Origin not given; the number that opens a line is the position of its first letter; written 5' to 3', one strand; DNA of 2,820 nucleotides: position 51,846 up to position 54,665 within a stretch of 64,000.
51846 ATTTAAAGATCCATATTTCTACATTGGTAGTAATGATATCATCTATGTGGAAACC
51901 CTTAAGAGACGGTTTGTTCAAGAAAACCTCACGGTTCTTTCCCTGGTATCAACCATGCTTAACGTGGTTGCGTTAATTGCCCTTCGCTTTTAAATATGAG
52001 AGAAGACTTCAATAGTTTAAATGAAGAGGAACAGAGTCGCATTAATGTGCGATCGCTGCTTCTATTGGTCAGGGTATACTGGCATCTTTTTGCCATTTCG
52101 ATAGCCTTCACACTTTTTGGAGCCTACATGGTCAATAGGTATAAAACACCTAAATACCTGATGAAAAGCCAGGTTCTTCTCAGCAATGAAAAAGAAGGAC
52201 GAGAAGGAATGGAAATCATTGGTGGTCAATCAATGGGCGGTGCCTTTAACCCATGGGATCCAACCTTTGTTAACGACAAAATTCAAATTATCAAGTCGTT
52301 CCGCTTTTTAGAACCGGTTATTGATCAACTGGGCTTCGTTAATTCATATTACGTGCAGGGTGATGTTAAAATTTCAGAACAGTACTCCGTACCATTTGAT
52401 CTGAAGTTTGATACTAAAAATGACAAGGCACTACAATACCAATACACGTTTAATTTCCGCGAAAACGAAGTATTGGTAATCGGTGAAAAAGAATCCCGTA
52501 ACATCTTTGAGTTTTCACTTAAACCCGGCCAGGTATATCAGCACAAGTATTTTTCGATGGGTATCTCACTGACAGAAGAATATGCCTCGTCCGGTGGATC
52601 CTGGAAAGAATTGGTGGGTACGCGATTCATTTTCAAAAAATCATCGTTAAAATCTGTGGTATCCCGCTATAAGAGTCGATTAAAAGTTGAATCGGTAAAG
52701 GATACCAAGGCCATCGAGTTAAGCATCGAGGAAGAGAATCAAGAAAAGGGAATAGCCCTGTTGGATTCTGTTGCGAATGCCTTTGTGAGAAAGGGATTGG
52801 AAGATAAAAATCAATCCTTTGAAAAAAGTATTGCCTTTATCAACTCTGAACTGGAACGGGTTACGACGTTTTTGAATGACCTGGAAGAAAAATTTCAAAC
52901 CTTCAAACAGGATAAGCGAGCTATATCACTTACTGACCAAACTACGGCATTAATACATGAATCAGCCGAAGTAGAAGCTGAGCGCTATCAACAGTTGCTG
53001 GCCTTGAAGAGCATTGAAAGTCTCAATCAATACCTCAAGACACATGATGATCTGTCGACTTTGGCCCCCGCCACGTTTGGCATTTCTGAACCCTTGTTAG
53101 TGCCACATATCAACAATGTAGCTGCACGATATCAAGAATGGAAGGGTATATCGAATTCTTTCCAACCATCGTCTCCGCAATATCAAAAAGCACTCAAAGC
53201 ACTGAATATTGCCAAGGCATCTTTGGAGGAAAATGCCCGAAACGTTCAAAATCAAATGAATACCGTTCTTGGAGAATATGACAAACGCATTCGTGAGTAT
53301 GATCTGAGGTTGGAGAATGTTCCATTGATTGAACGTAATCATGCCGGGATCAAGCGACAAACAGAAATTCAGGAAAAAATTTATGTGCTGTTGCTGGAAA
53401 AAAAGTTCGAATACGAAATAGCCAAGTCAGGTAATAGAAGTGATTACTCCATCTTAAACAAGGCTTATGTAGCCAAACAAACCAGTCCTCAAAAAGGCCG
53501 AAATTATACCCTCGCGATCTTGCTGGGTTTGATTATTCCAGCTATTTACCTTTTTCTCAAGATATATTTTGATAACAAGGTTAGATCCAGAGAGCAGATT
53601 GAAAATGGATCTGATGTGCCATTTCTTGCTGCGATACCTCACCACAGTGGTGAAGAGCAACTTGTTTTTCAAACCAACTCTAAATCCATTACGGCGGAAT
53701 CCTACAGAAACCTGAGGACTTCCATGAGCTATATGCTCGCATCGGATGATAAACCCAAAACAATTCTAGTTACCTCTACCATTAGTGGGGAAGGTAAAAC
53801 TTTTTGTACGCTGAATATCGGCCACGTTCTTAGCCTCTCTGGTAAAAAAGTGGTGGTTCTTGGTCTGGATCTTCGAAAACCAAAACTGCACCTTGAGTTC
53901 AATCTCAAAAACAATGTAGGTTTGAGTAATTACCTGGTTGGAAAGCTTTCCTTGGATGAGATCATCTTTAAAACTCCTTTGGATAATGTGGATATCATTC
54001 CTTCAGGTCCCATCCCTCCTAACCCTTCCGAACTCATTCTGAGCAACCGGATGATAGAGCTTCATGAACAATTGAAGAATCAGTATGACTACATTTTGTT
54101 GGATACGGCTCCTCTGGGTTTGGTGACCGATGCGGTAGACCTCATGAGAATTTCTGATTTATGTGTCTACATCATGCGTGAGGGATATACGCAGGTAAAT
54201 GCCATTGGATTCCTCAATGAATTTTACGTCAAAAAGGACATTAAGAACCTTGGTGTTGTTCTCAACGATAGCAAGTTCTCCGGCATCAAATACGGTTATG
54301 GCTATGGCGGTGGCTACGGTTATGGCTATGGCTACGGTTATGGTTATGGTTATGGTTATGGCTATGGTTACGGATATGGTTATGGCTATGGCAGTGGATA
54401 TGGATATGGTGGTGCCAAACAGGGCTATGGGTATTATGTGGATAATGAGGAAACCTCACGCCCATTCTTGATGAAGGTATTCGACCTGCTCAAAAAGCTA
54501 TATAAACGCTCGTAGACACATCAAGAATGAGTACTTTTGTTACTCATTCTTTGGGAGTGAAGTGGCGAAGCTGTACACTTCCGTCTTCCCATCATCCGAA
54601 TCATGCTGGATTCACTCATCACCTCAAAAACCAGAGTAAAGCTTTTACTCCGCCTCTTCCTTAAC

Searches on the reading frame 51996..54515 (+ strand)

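Call 66: search_protein_families(library=pfam, proteins=[window:51996-54515:+], max_evalue=0.001)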
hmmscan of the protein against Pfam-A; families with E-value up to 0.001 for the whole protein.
window:51996-54515:+ (839 aa): 4 families
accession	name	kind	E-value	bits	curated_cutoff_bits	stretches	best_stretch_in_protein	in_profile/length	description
PF13614.12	AAA_31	-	9.2e-10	39.2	27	1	588-724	2-144/177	AAA domain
PF01656.29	CbiA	-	4.6e-06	27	25.4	1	590-744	1-83/125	CobQ/CobB/MinD/ParA nucleotide binding domain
PF02706.20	Wzz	-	6.5e-06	26.8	25.5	1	16-112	3-91/91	Chain length determinant protein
PF13807.11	GNVR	-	1e-05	25.8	27.7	1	452-522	9-80/82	G-rich domain on putative tyrosine kinase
